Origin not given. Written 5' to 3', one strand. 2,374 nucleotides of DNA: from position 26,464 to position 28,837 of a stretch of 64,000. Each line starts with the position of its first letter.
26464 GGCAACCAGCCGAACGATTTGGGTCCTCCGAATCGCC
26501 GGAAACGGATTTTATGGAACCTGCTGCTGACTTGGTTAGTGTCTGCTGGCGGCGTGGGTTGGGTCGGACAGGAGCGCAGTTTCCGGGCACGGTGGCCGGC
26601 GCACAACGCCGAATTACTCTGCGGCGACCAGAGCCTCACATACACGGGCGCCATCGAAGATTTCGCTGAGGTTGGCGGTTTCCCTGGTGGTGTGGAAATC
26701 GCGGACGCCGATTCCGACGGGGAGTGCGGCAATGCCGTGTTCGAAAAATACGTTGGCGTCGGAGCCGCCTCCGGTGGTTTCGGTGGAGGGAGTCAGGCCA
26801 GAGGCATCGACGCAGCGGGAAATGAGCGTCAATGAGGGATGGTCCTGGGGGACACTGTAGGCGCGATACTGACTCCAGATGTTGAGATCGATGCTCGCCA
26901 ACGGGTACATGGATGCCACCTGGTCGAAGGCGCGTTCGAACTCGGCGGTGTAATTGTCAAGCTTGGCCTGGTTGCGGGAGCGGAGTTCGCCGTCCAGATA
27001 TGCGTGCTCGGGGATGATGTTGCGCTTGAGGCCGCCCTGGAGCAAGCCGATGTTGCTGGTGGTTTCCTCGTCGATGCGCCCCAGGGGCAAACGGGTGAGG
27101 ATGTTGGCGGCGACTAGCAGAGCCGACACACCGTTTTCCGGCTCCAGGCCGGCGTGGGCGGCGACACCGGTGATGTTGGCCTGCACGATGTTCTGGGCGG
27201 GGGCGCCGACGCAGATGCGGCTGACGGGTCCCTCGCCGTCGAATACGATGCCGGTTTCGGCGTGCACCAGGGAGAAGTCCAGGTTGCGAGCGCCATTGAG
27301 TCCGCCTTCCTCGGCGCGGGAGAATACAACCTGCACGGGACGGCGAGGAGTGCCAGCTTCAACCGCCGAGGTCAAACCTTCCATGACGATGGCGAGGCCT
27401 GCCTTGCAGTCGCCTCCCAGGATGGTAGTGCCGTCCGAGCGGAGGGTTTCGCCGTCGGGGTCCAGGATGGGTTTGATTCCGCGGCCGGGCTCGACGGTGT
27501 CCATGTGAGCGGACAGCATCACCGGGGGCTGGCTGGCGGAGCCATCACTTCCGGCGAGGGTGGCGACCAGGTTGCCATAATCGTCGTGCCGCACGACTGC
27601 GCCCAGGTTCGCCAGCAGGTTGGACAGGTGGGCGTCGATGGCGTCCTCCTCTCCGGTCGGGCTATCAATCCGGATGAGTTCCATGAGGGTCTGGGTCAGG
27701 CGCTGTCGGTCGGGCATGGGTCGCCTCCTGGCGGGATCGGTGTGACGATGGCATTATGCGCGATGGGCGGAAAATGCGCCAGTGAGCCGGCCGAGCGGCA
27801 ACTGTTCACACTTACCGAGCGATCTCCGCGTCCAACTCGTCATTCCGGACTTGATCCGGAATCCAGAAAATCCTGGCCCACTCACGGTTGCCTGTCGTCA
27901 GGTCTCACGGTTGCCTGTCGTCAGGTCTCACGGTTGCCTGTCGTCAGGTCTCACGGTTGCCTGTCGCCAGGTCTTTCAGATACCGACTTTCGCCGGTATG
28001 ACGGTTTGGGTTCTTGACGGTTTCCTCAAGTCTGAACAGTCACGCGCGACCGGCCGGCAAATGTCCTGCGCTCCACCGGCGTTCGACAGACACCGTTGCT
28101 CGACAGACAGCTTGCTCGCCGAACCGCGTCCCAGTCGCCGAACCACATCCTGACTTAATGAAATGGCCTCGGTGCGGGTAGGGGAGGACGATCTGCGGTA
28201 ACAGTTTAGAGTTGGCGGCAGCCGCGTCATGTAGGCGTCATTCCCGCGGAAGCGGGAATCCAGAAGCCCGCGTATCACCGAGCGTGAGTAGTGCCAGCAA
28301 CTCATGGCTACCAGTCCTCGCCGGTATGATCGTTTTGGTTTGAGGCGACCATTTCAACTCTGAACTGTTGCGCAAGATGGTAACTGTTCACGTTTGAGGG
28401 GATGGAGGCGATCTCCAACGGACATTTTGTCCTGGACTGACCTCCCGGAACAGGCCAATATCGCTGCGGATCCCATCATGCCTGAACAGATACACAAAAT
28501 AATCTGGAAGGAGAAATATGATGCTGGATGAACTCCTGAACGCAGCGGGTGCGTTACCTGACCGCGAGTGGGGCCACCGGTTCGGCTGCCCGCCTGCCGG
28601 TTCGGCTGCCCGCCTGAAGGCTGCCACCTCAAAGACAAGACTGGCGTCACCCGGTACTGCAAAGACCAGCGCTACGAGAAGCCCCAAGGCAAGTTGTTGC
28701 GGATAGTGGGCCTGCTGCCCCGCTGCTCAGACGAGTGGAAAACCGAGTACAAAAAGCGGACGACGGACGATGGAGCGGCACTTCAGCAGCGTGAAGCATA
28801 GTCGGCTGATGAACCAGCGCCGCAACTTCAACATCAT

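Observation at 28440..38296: Accessory defence-like island wedged between an M20 peptidase gene and moaDE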

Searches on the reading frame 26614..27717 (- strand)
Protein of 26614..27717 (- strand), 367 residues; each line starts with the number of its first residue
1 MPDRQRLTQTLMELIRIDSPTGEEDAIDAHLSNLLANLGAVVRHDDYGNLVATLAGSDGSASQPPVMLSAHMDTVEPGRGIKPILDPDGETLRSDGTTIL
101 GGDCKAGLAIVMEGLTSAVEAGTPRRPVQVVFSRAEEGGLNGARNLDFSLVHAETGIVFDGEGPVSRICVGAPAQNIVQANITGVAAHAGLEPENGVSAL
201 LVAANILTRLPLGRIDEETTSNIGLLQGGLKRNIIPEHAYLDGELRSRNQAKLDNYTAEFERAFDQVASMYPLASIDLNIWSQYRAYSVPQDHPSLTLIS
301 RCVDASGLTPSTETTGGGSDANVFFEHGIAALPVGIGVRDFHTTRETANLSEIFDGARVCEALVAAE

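Call 4: search_protein_families(library=pfam, proteins=[window:26614-27717:-], max_evalue=0.01)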
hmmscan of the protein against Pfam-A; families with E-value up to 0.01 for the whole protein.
window:26614-27717:- (367 aa): 4 families
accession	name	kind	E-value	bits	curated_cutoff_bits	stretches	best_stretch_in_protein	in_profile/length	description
PF01546.33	Peptidase_M20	-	3.9e-15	56.8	24.6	1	67-364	1-204/206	Peptidase family M20/M25/M40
PF07687.19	M20_dimer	-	1e-14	54.8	21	1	181-268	12-103/107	Peptidase dimerisation domain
PF04389.22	Peptidase_M28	-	6.8e-09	36.2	21.3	1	49-146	1-76/193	Peptidase family M28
PF05343.19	Peptidase_M42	-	1.6e-08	34.4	23.2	0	314-353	245-286/292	M42 glutamyl aminopeptidase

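Call 15: find_related_loci(query=window:26614-27717:-, collection=genome_contigs, flank=10000)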
Query window:26614-27717:- (367 aa) in genome_contigs; peptide patterns used: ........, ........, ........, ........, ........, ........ (x = any residue, [..] = any of these).
600 stretches matched a pattern (row limit reached: there are more); 581 encode a relative of the query (tblastn E <= 1e-3); the best 80 are kept; 80 distinct loci.
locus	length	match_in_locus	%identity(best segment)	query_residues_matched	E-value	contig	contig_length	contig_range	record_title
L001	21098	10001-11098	84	1-366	0e+0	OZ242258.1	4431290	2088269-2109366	MAG: Dehalococcoidia bacterium isolate ebb30a51-fd80-4f91-a9df-d4bc6488b8f2 genome assembly, chromosome: 1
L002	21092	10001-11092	85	1-364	0e+0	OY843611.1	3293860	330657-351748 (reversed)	MAG: Dehalococcoidia bacterium isolate 0645ce6a-a204-477d-b04f-0f5024184dab genome assembly, chromosome: 1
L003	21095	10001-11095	84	1-365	0e+0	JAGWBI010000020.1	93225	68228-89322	MAG: Dehalococcoidia bacterium isolate 277c_29 scaffold_1162, whole genome shotgun sequence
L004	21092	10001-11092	81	1-364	0e+0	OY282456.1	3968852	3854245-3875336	MAG: uncultured Dehalococcoidia bacterium genome assembly, chromosome: 1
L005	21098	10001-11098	80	1-366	0e+0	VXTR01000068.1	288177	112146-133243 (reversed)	MAG: Chloroflexi bacterium isolate SB0666_bin_1 NODE_2_length_288177_cov_23.442167, whole genome shotgun sequence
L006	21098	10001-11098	79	1-366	0e+0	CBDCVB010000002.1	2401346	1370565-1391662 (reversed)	MAG: Dehalococcoidia bacterium isolate d5c82b8d-a2a1-4fea-8c1d-b29084ec870d genome assembly, contig: contig_2, whole gen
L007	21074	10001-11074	80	1-358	0e+0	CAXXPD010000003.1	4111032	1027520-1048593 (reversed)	MAG: Dehalococcoidia bacterium isolate 373f655a-941a-4896-bdeb-30e4fc07ddf2 genome assembly, contig: contig_3, whole gen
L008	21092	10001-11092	78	1-364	0e+0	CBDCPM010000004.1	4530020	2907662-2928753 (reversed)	MAG: Dehalococcoidia bacterium isolate e106aa75-8e7b-471b-8364-be862cd00600 genome assembly, contig: contig_4, whole gen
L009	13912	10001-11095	76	1-365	0e+0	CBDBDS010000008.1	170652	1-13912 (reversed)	MAG: Dehalococcoidia bacterium isolate f8bda5a5-7022-4204-9cdc-196a94cbeb23 genome assembly, contig: contig_8, whole gen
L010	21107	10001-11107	77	1-364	0e+0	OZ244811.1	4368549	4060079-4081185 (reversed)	MAG: Dehalococcoidia bacterium isolate b7f49ae4-3fbc-41ae-8be2-2126f258b055 genome assembly, chromosome: 1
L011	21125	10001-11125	77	1-367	0e+0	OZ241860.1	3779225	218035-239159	MAG: Dehalococcoidia bacterium isolate 622caf9c-9a0b-40dd-93ad-3e8d7e620a5e genome assembly, chromosome: 1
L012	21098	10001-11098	79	1-366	0e+0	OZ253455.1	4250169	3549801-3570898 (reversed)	MAG: Dehalococcoidia bacterium isolate 8f47c5d3-311d-4638-95b8-763d0010c228 genome assembly, chromosome: 1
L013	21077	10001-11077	64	1-366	2e-153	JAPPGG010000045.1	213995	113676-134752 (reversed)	MAG: Chloroflexota bacterium isolate RHO1_bin_4 NODE_92_length_213995_cov_33.536225, whole genome shotgun sequence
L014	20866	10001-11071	63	3-366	3e-152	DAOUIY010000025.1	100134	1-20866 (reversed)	MAG TPA_asm: Dehalococcoidia bacterium isolate S32_229 k113_136813, whole genome shotgun sequence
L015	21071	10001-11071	62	1-364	4e-150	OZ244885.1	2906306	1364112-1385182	MAG: Dehalococcoidia bacterium isolate fdb43404-dfe2-4bc2-b563-a099daddbcab genome assembly, chromosome: 1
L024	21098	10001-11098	87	1-366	0e+0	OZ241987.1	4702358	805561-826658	MAG: Dehalococcoidia bacterium isolate afbfe9c5-f9ba-4a69-93a8-a54741e06a32 genome assembly, chromosome: 1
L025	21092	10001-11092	86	1-364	0e+0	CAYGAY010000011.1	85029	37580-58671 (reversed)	MAG TPA_asm: uncultured Dehalococcoidia bacterium isolate ERP110561_co1_15 genome assembly, contig: NODE_152_length_8502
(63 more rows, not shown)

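Call 48: search_protein_families(library=ncbifam, proteins=[L024:8610-9908:-, L024:7941-8606:-], max_evalue=0.001)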
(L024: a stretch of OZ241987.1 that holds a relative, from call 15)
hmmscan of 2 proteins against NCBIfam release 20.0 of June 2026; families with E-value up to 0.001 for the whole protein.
L024:8610-9908:- (432 aa): 5 families
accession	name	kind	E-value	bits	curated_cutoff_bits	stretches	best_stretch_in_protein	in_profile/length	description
NF041760.1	PtuA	equivalog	4.4e-28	98.5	500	1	268-388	375-496/524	retron Ec78 anti-phage system effector ATPase PtuA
TIGR04435.1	restrict_AAA_1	hypoth_equivalog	1.5e-07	30.5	300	1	267-376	416-534/568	restriction system-associated AAA family ATPase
TIGR00611.2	recf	equivalog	8.1e-06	25.2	172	1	34-66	14-46/339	DNA replication/repair protein RecF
NF047739.1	antiphage_MADS3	equivalog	4.1e-05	22.9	420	0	271-332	338-398/427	methylation-associated defense system AAA family ATPase MAD3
NF038234.1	retron_eff_Eco8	equivalog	0.00067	18.4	250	0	34-73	14-55/679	retron Eco8 family effector endonuclease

L024:7941-8606:- (221 aa): 2 families
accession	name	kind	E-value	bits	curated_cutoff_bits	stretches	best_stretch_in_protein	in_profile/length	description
NF041761.1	PtuB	equivalog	1.5e-19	70.8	150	1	1-188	1-186/218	retron Ec78 anti-phage system effector HNH endonuclease PtuB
TIGR02646.1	TIGR02646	subfamily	1.7e-17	63.9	52.15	1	43-172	14-144/144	retron system putative HNH endonuclease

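Call 49: search_protein_families(library=padloc, proteins=[L024:8610-9908:-, L024:7941-8606:-], max_evalue=0.001)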
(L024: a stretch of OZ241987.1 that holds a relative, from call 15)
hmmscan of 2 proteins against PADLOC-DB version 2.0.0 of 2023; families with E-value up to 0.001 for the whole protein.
L024:8610-9908:- (432 aa): 111 families (the best 25 are shown)
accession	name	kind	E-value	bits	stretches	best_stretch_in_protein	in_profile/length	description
PDLC00304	PtuA1|PtuA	-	5.6e-44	149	1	182-401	202-420/444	AAA ATPase domain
PDLC00278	PtuA1|PtuA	-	1.6e-34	117.9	2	221-395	237-411/436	AAA ATPase domain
PDLC00271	PtuA1|PtuA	-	4e-33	113.6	2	268-396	277-398/421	AAA ATPase domain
PDLC00295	PtuA1|PtuA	-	9.2e-33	112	1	211-422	235-448/451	AAA ATPase domain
PDLC00301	PtuA1|PtuA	-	6.1e-32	109.1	1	199-397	212-406/429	AAA ATPase domain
PDLC00305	PtuA1|PtuA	-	1.2e-31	108.5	2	220-371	194-349/392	AAA ATPase domain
PDLC02913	ATPase_I-A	-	6e-30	102.8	1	270-398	364-489/508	-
PDLC00299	PtuA1|PtuA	-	2.7e-29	100.5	2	223-386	331-495/535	AAA ATPase domain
PDLC00298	PtuA1|PtuA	-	2.3e-28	97.4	1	262-398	274-403/423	AAA ATPase domain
PDLC00279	PtuA1|PtuA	-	3.9e-28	96.7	2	236-369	233-368/416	AAA ATPase domain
PDLC00310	PtuA1|PtuA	-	5e-28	96.4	1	225-389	244-410/443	AAA ATPase domain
PDLC00292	PtuA1|PtuA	-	6e-28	95.6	1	215-402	487-672/726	AAA ATPase domain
PDLC00281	PtuA1|PtuA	-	3.1e-27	93.8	2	194-391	214-416/448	AAA ATPase domain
PDLC00277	PtuA1|PtuA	-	7.2e-27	92.6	1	263-373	278-381/423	AAA ATPase domain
PDLC00269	PtuA1|PtuA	-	1e-26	92.3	1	183-400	202-434/446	AAA ATPase domain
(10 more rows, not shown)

L024:7941-8606:- (221 aa): 76 families (the best 25 are shown)
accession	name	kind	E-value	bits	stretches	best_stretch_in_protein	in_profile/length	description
PDLC00348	PtuB1|PtuB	-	1.7e-28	97.5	1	5-182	5-169/198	Unknown function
PDLC00337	PtuB1|PtuB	-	2.1e-25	87.9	1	1-218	1-213/216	Unknown function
PDLC02924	HNH_I-A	-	6.2e-25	86.4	1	1-194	1-175/198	-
PDLC00324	PtuB1|PtuB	-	2.4e-24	84.3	1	1-213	1-203/209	Unknown function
PDLC00351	PtuB1|PtuB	-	3.1e-23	80.9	1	40-182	43-178/195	Unknown function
PDLC00332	PtuB1|PtuB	-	2.4e-21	74.6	1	36-199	27-187/212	Unknown function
PDLC00340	PtuB1|PtuB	-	1.3e-17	62.3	1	37-110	48-114/268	Unknown function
PDLC00358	PtuB1|PtuB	-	2.6e-17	61.2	1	42-185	34-174/215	Unknown function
PDLC00336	PtuB1|PtuB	-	3.4e-17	60.9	1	44-183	54-180/250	Unknown function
PDLC00292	PtuA1|PtuA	-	4.4e-17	59.7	1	42-215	47-243/726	AAA ATPase domain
PDLC00288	PtuA1|PtuA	-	5.7e-17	59.6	1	43-217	54-243/733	AAA ATPase domain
PDLC00315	PtuB1|PtuB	-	9.4e-17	59.5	1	40-181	17-149/227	Unknown function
PDLC00330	PtuB1|PtuB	-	3.4e-16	57.9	1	31-109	31-112/271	Unknown function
PDLC00326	PtuB1|PtuB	-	4.5e-16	57.3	1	1-196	1-184/197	Unknown function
PDLC00349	PtuB1|PtuB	-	8e-16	56.8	2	1-99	1-99/260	Unknown function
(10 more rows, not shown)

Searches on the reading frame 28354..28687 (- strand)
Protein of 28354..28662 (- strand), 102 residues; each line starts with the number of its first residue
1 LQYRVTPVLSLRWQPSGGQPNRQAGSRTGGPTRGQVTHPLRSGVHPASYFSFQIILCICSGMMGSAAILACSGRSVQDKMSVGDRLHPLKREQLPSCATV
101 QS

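Call 13: search_protein_families(library=ncbifam, proteins=[window:28354-28662:-, window:28388-28687:-], max_evalue=0.1)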
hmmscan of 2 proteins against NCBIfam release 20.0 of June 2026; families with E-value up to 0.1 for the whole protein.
window:28354-28662:- (102 aa): 0 families

window:28388-28687:- (99 aa): 0 families

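Call 43: search_protein_families(library=pfam, proteins=[window:28354-28662:-, window:28388-28687:-], max_evalue=0.01)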
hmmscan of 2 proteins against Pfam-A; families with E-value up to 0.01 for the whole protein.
window:28354-28662:- (102 aa): 0 families

window:28388-28687:- (99 aa): 0 families
